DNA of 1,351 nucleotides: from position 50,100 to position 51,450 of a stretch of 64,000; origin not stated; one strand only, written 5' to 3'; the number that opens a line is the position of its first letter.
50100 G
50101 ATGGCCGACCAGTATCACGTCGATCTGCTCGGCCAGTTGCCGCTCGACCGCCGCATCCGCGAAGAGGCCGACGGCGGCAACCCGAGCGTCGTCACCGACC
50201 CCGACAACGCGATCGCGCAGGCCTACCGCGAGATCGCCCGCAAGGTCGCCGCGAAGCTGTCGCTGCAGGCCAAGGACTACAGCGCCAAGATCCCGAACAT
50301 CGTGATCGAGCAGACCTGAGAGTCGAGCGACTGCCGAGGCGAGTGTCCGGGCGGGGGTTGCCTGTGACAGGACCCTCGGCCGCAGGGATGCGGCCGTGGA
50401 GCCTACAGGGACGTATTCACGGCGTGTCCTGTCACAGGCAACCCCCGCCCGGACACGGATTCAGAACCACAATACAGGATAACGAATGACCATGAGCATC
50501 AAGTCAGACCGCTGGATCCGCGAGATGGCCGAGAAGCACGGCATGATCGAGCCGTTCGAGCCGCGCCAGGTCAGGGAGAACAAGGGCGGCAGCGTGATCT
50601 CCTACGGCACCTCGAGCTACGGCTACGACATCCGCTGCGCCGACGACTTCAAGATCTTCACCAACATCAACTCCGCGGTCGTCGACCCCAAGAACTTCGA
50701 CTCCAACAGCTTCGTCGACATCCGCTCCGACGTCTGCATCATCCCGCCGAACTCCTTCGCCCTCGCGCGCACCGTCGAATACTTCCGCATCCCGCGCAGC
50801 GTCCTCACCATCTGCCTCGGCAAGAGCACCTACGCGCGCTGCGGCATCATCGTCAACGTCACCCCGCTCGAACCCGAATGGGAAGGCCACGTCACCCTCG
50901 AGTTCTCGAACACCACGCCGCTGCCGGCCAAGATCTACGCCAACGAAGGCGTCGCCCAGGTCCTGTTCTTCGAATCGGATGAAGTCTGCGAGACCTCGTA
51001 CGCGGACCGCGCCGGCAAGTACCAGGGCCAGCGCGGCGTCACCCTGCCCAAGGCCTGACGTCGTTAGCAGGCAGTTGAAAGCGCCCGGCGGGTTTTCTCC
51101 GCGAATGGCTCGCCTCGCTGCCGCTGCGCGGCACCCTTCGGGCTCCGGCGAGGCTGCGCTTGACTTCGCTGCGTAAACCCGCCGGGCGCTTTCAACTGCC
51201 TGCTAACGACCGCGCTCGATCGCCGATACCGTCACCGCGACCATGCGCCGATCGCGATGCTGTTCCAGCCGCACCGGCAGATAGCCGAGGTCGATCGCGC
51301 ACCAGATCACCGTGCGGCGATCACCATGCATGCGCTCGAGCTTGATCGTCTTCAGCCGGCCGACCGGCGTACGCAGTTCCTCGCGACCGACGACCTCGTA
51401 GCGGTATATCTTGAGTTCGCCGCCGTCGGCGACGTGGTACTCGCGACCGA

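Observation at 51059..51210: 35-bp perfect inverted repeat with 81-nt structured spacer between convergent dcd and the DUF3108 gene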

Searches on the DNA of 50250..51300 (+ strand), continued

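Call 97: search_with_rna_model(model_id=R1, sources=[window, L003, L007, L017, L018, L019, L020, L021, L022, L024, L025, L026, L027, L028, L029, L030, L031, L032, L033, L034, L035, L036, L037, L038, L039, L040, L043, L044, L047, L048, L049, L050, L051, L052, L053, L054, L055, L056, L058, L060, L061, L063, L064, L065, L066, L067, L068, L069, L070, L071, L072, L073, L074, L076, L077, L078, L080, L081, L082, L083, L084, L088, L089, L090, L091, L092, L093, L095, L096, L097, L098, L099, L100, L101, L102, L103, L104, L105, L106, L107, L108, L110, L111, L112, L115, L116, L117, L118, L120, L122, L123, L124, L125, L127, L128, L131, L133, L134, L136, L138], max_evalue=0.0001, make_alignment=true)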
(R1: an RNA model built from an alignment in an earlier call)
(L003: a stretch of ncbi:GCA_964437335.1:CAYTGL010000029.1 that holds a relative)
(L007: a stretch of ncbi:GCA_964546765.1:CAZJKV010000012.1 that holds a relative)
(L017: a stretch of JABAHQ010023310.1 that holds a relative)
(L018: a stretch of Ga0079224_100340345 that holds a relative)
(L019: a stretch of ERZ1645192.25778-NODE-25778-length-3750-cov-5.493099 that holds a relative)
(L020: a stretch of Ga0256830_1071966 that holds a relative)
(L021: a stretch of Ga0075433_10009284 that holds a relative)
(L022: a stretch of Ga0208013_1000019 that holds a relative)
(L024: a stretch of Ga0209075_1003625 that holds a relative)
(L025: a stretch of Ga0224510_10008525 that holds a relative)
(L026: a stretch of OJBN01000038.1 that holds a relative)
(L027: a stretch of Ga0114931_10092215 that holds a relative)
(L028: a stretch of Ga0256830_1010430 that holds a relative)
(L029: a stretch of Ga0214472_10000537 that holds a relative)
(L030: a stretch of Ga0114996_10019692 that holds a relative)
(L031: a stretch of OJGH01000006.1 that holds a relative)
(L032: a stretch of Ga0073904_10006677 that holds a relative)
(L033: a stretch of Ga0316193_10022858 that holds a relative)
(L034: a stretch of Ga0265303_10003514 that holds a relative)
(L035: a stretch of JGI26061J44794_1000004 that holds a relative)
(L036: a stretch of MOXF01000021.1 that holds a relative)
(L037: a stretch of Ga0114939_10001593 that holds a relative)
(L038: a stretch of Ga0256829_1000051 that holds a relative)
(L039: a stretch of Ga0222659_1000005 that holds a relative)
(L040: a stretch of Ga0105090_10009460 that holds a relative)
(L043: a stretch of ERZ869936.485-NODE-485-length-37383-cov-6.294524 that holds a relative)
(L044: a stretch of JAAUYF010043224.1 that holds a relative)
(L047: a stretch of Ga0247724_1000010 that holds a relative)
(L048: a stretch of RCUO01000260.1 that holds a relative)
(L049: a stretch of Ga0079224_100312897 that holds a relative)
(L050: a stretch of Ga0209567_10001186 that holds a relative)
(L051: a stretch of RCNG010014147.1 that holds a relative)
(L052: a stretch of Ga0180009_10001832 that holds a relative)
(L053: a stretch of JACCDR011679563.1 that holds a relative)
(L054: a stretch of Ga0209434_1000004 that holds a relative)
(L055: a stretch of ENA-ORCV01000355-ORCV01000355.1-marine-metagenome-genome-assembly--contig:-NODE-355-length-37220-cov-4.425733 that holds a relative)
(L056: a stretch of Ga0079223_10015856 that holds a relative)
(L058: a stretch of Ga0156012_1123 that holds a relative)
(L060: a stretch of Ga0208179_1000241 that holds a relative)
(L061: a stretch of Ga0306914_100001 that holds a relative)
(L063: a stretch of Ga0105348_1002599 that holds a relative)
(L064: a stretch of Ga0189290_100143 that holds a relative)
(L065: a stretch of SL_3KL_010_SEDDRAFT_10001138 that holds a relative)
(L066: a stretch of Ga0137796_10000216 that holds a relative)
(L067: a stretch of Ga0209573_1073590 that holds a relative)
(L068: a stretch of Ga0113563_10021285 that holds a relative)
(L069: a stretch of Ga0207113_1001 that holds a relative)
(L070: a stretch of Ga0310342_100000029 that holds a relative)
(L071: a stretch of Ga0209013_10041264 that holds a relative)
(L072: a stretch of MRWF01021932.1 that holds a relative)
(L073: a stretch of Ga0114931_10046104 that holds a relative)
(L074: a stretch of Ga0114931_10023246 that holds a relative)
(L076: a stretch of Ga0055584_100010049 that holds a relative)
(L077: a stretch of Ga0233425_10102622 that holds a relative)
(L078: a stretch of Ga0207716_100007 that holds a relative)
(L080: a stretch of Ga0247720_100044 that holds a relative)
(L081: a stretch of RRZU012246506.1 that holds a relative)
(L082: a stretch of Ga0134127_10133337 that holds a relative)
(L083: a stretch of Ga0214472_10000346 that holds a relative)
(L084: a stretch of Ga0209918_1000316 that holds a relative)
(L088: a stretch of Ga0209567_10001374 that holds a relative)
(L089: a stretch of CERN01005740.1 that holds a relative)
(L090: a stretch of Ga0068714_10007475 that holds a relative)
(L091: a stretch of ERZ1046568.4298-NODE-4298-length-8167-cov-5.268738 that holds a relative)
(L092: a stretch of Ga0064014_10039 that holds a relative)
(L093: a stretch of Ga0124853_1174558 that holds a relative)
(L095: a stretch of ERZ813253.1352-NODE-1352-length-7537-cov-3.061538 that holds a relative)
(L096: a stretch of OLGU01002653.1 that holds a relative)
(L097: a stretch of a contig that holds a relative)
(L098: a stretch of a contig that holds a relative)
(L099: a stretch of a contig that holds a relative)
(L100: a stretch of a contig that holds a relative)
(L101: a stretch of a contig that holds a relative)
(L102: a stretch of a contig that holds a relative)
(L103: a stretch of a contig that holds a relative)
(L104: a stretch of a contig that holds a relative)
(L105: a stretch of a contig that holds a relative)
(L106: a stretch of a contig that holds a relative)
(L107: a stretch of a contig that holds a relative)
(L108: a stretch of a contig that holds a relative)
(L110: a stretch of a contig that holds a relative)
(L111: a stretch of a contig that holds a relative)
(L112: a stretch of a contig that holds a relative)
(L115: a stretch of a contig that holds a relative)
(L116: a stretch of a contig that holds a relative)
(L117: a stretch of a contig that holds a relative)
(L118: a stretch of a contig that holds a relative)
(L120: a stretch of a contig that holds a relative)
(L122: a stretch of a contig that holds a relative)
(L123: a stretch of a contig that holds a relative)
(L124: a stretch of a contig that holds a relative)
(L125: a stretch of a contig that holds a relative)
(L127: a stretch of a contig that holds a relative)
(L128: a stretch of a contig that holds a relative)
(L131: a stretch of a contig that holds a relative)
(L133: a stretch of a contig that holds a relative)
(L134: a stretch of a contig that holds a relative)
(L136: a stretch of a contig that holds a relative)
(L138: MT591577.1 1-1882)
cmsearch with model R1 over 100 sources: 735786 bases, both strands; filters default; matches with E-value up to 0.0001: 145.
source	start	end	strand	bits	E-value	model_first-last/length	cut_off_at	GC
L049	1332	1411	+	98.2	1.7e-22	1-80/80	no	0.57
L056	3314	3393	-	97.7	2.3e-22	1-80/80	no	0.6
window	50360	50439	+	97.5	2.6e-22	1-80/80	no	0.68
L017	5294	5373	+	97.2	3.1e-22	1-80/80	no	0.71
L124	2012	2091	-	97.1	3.3e-22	1-80/80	no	0.71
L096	2825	2904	+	96.5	4.7e-22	1-80/80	no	0.56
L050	5206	5285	+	96.3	5.4e-22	1-80/80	no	0.6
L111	3575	3654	-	96.3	5.5e-22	1-80/80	no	0.66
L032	6069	6148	-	96.1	6.1e-22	1-80/80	no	0.69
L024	4828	4907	-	96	6.3e-22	1-80/80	no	0.52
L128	805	884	+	96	6.3e-22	1-80/80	no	0.51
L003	7349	7428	-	95.9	6.9e-22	1-80/80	no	0.6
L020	671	750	-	95.5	8.5e-22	1-80/80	no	0.66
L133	5042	5121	+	95.3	9.9e-22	1-80/80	no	0.6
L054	3962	4041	+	95.1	1.1e-21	1-80/80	no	0.51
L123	4171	4250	+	94.8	1.3e-21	1-80/80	no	0.56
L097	3458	3537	+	94.7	1.4e-21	1-80/80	no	0.68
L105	4340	4419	+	94.4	1.7e-21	1-80/80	no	0.62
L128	5774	5853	+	94.3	1.8e-21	1-80/80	no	0.51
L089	630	709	+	94.1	2e-21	1-80/80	no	0.69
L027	1108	1187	+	94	2.2e-21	1-80/80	no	0.64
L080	9196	9275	+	93.8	2.4e-21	1-80/80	no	0.5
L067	351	430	-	93.6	2.8e-21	1-80/80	no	0.65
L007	5407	5486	-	93.6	2.8e-21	1-80/80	no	0.65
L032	6440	6519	+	92.7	4.9e-21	1-80/80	no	0.64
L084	2178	2257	-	92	7.5e-21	1-80/80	no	0.61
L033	3200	3279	+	91.7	8.6e-21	1-80/80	no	0.62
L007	2094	2173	-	91.7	8.8e-21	1-80/80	no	0.65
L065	13004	13085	+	91.5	9.7e-21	1-80/80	no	0.6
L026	3200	3279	+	91.5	9.8e-21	1-80/80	no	0.6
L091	6379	6458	-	91.4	1.1e-20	1-80/80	no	0.56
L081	5059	5138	+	91.3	1.1e-20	1-80/80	no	0.6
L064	7523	7602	+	91.2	1.2e-20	1-80/80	no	0.54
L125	544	624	+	90.7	1.6e-20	1-80/80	no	0.6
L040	1496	1575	+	90.2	2.3e-20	1-80/80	no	0.68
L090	5084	5163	+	89.7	3e-20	1-80/80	no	0.59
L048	123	202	-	89.1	4.3e-20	1-80/80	no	0.7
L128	632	711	-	89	4.6e-20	1-80/80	no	0.44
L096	2655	2734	-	88.7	5.5e-20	1-80/80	no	0.5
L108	3733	3812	-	88.5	6e-20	1-80/80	no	0.61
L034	1367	1446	+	87.6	1e-19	1-80/80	no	0.57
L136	1054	1133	+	87.6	1.1e-19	1-80/80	no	0.64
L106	2432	2511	-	87.5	1.1e-19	1-80/80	no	0.64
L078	3060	3139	+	87.5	1.1e-19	1-80/80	no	0.49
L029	8002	8081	+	87.3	1.3e-19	1-80/80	no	0.62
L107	498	577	-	87.3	1.3e-19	1-80/80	no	0.52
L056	3489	3568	+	87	1.5e-19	1-80/80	no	0.69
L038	4914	4993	-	86.8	1.8e-19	1-80/80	no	0.61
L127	537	617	+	86.6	1.9e-19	1-80/80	no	0.7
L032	1573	1651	+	86.3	2.3e-19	1-80/80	no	0.65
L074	4410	4489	+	85.8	3.1e-19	1-80/80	no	0.64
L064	7320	7399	-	85.3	4.2e-19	1-80/80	no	0.55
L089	407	486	-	84.7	6.2e-19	1-80/80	no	0.69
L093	1461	1539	-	84.7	6.3e-19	1-80/80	no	0.63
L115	10082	10161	-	83.7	1.1e-18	1-80/80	no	0.66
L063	7218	7297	-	83.6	1.2e-18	1-80/80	no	0.4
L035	2197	2275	+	83.3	1.4e-18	1-80/80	no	0.61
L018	1016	1096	-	83.2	1.5e-18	1-80/80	no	0.58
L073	2593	2683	+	82.8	1.9e-18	1-80/80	no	0.63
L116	3718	3797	+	82.8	2e-18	1-80/80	no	0.5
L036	9714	9792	-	82.7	2.1e-18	1-80/80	no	0.58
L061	155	235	-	82.4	2.5e-18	1-80/80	no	0.53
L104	936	1016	-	81.8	3.6e-18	1-80/80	no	0.57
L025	4282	4362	-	81.3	4.8e-18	1-80/80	no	0.64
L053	1008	1087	+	81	6e-18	1-80/80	no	0.51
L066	7524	7604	-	80.4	8.7e-18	1-80/80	no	0.67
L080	11136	11216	-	80.1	1e-17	1-80/80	no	0.57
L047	1809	1887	-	79.1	1.9e-17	1-80/80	no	0.63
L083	1287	1388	-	79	2e-17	1-80/80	no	0.58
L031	2420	2499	+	78.9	2.2e-17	1-80/80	no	0.51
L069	2174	2256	+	78.4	2.9e-17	1-80/80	no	0.53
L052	2710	2788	-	78.4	2.9e-17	1-80/80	no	0.57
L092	3411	3491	+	78.3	3e-17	1-80/80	no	0.6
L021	2409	2488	+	77.8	4.2e-17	1-80/80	no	0.75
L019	1883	1963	-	77.6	4.8e-17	1-80/80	no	0.64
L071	3090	3169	+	77.6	4.8e-17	1-80/80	no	0.52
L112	10525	10605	+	76.7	8.3e-17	1-80/80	no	0.73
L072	3974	4052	-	76.3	1.1e-16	1-80/80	no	0.62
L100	2183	2262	-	76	1.2e-16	1-80/80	no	0.64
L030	6468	6546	-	76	1.2e-16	1-80/80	no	0.65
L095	2163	2241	-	76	1.2e-16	1-80/80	no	0.65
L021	2222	2301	-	75.9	1.3e-16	1-80/80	no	0.7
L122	2016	2096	+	75.4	1.7e-16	1-80/80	no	0.53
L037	5007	5086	-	74.6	2.9e-16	1-80/80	no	0.66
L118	8658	8737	-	74.1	4e-16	1-80/80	no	0.56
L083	3410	3489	-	73.9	4.4e-16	1-80/80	no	0.64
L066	5978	6058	-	73.4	6e-16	1-80/80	no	0.63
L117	4112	4191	+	73.2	6.7e-16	1-80/80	no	0.49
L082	1297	1376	-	71.2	2.2e-15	1-80/80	no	0.74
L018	1180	1260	+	70.5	3.6e-15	1-80/80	no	0.58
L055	1549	1626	-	70.2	4.3e-15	1-80/80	no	0.55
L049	370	447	-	69.9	5.2e-15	1-80/80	no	0.62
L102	2154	2232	-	69.3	7.2e-15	1-80/80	no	0.53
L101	2471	2552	-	68.6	1.1e-14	1-80/80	no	0.56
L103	4719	4798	-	68.6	1.1e-14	1-80/80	no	0.46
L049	1156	1236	-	68.5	1.2e-14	1-80/80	no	0.64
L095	5792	5870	-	67.2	2.6e-14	1-80/80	no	0.62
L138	315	396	+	65.8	6.1e-14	1-80/80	no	0.59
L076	1397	1476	-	65.8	6.3e-14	1-80/80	no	0.55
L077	596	674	+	65.5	7.5e-14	1-80/80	no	0.47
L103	4901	4981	+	65.3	8.4e-14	1-80/80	no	0.44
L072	6467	6545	-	65.1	9.3e-14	1-80/80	no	0.63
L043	8744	8823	+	64.9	1e-13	1-80/80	no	0.68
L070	13454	13532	+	64.6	1.3e-13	1-80/80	no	0.63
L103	5078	5158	+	64.2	1.6e-13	1-80/80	no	0.44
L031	2278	2358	-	63.8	2e-13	1-80/80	no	0.53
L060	571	649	+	63.2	3e-13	1-80/80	no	0.65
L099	10340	10418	+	63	3.4e-13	1-80/80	no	0.65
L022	7531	7609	+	62.2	5.6e-13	1-80/80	no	0.62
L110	229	307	-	62.2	5.6e-13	1-80/80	no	0.62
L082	1482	1562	+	62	6.4e-13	1-80/80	no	0.75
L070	13202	13295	-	61.9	6.4e-13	1-80/80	no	0.67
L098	1300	1380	+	61.5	8.6e-13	1-80/80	no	0.65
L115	12420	12478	+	61.4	8.9e-13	1-80/80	no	0.56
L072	4222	4300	+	61.3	9.6e-13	1-80/80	no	0.63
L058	777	909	+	60.6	1.5e-12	1-80/80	no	0.65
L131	2731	2812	+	60.3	1.8e-12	1-80/80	no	0.67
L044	1186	1311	+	56.3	2e-11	1-80/80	no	0.67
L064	8332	8413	+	55.5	3.3e-11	1-80/80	no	0.6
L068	4577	4697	+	55.2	3.8e-11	1-80/80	no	0.68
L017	33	113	+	54.7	5.3e-11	1-80/80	no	0.73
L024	7325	7406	+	54.7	5.4e-11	1-80/80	no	0.6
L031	3620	3700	-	53.7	9.9e-11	1-80/80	no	0.48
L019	2056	2134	+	52.8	1.6e-10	1-80/80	no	0.72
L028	2727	2857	+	52.1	2.5e-10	1-80/80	no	0.58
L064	11420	11501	+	51.3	4.1e-10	1-80/80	no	0.51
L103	5256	5335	+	50.5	6.7e-10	1-80/80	no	0.55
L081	4205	4284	-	49.7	1.1e-09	1-80/80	no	0.62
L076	1254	1334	+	48.8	1.9e-09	1-80/80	no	0.63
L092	5472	5557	-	47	5.9e-09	1-80/80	no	0.58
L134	49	129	-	46.8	6.4e-09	1-80/80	no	0.62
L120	3249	3317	-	45.2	1.7e-08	1-80/80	no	0.62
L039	5489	5573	+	42.9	7e-08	1-80/80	no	0.65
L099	13567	13636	-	42.8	7.4e-08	12-80/80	5'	0.69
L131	2413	2483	-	42.3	9.7e-08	1-80/80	no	0.66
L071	3243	3312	-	41.5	1.6e-07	11-80/80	5'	0.59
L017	2079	2147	-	40.7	2.7e-07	1-80/80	no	0.64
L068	4775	4895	+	40.5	3e-07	1-80/80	no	0.63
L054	1244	1328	-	39.9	4.2e-07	1-80/80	no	0.64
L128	3054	3138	-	39.9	4.2e-07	1-80/80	no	0.64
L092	1427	1512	-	38.7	9.1e-07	1-80/80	no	0.58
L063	4258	4335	+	38.3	1.1e-06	1-80/80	no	0.49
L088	9808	9852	+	38.3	1.2e-06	8-73/80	no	0.6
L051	1463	1521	+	38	1.3e-06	1-80/80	no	0.51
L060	178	258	-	34.5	1.1e-05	1-80/80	no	0.65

Alignment A2: 145 matches aligned to the model, 169 columns, each read 5' to 3' on its own strand. Consensus structure (alignment columns), stored with it:
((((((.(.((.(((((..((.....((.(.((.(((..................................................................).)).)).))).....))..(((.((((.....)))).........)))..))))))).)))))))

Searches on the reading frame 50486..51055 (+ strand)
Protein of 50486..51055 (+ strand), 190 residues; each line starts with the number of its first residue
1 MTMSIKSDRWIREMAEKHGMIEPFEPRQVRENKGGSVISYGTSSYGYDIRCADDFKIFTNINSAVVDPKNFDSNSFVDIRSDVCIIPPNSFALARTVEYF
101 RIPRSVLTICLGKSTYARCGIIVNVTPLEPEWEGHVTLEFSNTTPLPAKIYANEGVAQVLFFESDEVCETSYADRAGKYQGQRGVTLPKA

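Call 9: find_encoding_contigs(protein=window:50486-51055:+, flank=10000, max_places=10)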
Protein window:50486-51055:+ (190 aa): no gene with exactly this product is on record in the collection.

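Call 10: find_encoding_contigs(protein=window:50492-51055:+, flank=10000, max_places=10)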
Protein window:50492-51055:+ (188 aa): no gene with exactly this product is on record in the collection.
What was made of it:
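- Tried and rejected: Neither is on record (calls 9, 10).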

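Call 11: search_protein_families(library=pfam, proteins=[window:50492-51055:+])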
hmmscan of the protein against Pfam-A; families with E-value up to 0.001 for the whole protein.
window:50492-51055:+ (188 aa): 2 families
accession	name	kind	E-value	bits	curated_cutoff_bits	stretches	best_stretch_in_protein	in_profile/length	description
PF22769.1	DCD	-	5.3e-37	127.7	27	1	3-161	1-152/153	dCTP deaminase-like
PF00692.24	dUTPase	-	0.00022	21.5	22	0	82-164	24-106/129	dUTPase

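Call 60: find_homologous_proteins(query=window:50492-51055:+, max_evalue=1e-95)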
Query window:50492-51055:+ (188 aa): 7290 proteins with E <= 1e-95 among 8000 candidates; the best 120 are listed.
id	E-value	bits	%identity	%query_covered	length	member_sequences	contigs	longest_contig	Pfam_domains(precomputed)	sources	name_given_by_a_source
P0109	4.7e-141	485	-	-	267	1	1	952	PF00692.25,PF22769.2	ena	-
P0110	5.0e-119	413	96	100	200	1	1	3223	PF22769.2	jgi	jgi:dCTP deaminase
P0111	3.9e-115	400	90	100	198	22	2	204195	PF22769.2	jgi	-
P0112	2.2e-114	398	92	100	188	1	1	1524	PF22769.2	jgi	-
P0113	5.9e-114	396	91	100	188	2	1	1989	PF22769.2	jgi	-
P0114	3.5e-113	394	90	99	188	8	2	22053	PF22769.2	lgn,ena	-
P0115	9.2e-113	392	84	100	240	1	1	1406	PF22769.2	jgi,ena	-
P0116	3.6e-112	391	90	100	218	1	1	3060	PF22769.2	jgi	jgi:dCTP deaminase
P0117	4.2e-112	390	90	100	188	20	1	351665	PF22769.2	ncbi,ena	-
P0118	8.1e-112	389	90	100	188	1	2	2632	PF22769.2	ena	-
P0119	9.7e-112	389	89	100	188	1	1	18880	PF22769.2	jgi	jgi:dCTP deaminase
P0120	1.7e-111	388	87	99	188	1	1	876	PF22769.2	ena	-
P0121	1.7e-111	388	88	99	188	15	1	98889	PF22769.2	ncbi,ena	-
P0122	1.8e-111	388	88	99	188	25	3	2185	PF22769.2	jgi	jgi:dCTP deaminase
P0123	1.9e-111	388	88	100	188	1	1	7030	PF22769.2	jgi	jgi:dCTP deaminase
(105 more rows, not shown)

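Call 61: find_encoding_contigs(protein=P0109, flank=3000, max_places=5)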
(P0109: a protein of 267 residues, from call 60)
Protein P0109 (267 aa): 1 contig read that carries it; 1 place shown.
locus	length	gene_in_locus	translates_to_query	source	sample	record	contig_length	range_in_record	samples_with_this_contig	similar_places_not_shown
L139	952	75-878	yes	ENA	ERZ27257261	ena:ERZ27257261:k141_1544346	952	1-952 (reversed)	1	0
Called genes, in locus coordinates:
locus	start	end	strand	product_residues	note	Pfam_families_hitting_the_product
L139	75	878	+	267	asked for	PF22769:DCD, PF00692:dUTPase (faint), PF22769:DCD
